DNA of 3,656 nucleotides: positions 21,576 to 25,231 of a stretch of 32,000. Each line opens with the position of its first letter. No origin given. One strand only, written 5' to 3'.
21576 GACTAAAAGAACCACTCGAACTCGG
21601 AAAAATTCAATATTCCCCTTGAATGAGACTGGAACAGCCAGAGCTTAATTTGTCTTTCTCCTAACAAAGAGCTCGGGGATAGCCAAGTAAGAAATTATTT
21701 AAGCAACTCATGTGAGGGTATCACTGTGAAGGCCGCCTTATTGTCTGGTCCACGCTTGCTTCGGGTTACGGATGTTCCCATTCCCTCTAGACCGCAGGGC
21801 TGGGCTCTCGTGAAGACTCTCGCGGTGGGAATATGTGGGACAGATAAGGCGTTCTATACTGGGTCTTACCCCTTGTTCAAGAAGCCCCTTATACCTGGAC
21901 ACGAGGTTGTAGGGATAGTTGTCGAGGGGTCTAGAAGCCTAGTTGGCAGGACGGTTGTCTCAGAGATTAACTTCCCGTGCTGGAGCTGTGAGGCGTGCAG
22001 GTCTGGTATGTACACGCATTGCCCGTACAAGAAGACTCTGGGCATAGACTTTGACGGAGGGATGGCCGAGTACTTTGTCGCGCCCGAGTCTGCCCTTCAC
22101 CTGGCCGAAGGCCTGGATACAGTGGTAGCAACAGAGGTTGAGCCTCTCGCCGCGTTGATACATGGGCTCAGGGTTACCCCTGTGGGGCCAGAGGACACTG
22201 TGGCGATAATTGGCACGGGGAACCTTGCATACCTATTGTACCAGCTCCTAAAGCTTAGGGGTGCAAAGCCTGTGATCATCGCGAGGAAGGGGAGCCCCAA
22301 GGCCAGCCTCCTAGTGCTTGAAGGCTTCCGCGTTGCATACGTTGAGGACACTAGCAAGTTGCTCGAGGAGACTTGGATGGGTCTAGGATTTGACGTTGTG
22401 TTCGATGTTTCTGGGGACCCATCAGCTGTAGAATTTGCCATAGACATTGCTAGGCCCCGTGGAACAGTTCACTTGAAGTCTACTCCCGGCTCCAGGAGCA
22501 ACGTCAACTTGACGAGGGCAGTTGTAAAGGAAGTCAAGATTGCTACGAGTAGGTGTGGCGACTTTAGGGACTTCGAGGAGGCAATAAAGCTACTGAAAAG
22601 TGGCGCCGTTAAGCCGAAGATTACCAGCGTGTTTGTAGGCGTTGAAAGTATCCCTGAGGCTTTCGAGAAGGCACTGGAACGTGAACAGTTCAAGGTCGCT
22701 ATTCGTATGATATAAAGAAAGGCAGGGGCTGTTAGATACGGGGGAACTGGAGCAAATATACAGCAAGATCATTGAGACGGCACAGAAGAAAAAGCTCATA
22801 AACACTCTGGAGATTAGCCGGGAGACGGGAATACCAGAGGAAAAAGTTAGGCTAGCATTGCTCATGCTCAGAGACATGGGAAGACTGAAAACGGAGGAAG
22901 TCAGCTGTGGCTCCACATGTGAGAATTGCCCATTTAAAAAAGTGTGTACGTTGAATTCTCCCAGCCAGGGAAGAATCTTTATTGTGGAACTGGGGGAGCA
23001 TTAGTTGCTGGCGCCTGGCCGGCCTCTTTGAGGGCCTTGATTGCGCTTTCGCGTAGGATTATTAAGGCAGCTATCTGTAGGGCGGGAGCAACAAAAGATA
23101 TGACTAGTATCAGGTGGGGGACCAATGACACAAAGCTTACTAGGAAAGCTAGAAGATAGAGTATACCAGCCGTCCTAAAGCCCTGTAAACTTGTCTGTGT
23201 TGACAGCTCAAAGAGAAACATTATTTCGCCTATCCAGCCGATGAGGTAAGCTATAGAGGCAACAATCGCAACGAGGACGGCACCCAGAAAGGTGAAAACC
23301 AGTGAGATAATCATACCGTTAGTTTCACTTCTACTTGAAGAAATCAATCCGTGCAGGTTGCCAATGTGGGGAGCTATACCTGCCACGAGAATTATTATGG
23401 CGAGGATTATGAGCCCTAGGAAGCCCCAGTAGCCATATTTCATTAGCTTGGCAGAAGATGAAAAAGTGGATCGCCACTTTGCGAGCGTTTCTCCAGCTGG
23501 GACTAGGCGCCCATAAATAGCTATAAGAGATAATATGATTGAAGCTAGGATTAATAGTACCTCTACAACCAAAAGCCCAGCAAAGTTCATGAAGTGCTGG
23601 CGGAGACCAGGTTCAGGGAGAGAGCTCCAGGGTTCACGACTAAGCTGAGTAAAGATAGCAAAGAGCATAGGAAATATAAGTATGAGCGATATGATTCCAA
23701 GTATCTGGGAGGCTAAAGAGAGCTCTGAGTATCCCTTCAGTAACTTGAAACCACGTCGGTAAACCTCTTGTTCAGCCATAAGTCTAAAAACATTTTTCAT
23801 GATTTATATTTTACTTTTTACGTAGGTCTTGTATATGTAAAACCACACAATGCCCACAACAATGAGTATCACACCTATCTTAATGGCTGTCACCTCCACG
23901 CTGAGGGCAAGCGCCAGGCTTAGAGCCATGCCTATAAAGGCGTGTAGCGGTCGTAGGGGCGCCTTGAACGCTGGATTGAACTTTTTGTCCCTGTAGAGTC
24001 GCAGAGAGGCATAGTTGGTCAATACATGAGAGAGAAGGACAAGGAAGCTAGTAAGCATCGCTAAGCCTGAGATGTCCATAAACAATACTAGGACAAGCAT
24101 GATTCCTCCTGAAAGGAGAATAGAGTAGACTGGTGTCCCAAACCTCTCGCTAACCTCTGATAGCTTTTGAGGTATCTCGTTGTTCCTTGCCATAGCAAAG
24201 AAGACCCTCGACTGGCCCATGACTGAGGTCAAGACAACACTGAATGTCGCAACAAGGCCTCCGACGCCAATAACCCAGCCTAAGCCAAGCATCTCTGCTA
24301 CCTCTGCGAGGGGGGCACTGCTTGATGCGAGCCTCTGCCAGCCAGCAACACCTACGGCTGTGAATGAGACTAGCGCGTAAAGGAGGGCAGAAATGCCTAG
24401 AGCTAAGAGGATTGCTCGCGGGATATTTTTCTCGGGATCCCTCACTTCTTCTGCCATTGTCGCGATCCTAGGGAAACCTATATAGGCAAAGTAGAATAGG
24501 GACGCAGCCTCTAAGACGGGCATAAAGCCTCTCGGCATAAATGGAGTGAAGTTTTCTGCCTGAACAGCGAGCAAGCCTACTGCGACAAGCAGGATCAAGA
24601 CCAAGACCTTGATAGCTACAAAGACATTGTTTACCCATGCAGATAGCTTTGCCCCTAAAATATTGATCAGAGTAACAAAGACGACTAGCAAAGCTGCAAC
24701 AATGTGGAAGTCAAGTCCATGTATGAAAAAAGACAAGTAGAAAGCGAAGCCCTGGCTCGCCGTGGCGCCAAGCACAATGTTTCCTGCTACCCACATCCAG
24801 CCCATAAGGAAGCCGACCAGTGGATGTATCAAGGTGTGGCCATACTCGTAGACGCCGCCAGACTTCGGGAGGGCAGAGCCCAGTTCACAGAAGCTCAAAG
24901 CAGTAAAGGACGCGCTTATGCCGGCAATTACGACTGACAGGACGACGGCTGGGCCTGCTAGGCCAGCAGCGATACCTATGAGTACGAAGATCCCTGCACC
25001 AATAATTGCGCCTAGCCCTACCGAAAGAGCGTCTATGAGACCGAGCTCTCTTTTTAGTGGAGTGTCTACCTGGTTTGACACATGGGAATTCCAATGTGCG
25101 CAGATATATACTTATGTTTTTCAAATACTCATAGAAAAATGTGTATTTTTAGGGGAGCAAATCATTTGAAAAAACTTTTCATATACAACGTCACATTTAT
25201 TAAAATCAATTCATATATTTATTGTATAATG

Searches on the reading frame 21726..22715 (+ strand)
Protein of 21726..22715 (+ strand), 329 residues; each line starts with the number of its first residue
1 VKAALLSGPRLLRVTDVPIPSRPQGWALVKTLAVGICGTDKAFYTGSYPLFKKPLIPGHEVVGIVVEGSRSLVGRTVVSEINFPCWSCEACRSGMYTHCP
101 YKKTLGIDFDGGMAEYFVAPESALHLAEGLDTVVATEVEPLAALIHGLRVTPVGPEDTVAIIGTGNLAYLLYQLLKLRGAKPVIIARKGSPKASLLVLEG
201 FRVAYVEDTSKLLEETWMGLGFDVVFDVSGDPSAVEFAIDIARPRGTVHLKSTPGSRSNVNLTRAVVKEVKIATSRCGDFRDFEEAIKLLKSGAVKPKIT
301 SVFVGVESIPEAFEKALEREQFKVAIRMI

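Call 75: search_protein_families(library=pfam, proteins=[window:21726-22715:+], max_evalue=0.0001)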
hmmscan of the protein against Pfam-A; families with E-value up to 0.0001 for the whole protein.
window:21726-22715:+ (329 aa): 4 families
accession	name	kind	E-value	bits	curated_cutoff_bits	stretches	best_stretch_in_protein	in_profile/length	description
PF08240.17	ADH_N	-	2.6e-23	82.7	23.5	1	24-125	2-100/104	Alcohol dehydrogenase GroES-like domain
PF00107.32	ADH_zinc_N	-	3.8e-15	56.4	31.8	1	171-291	6-128/129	Zinc-binding dehydrogenase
PF13602.12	ADH_zinc_N_2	-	1.4e-06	29.7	27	1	215-315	16-122/134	Zinc-binding dehydrogenase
PF16912.11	Glu_dehyd_C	-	1.2e-05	25.3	34.9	1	157-323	32-206/211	Glucose dehydrogenase C-terminus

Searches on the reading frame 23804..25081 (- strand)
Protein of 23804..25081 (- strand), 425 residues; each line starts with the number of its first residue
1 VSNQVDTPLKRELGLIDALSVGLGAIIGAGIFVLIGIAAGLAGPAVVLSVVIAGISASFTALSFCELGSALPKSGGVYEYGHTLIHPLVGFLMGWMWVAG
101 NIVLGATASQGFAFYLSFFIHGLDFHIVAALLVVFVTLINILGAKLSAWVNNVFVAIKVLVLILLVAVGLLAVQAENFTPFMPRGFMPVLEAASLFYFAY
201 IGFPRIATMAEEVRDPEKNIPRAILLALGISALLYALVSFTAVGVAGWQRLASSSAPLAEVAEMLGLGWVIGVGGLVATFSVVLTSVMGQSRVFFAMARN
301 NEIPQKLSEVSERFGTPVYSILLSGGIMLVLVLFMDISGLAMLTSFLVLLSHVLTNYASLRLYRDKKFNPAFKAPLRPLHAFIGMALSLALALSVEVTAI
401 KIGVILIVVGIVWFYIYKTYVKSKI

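Call 75: search_protein_families(library=pfam, proteins=[window:23804-25081:-], max_evalue=0.0001)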
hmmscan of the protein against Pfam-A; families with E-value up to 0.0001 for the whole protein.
window:23804-25081:- (425 aa): 3 families
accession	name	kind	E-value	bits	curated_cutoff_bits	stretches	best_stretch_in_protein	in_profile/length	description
PF13520.12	AA_permease_2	-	5.2e-51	174.3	27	1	13-413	1-403/427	Amino acid permease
PF00324.27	AA_permease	-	2.5e-46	158.8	24.6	1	19-402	3-427/470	Amino acid permease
PF03845.19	Spore_permease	-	9.4e-13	48.1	23.4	1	24-265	13-253/321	Spore germination protein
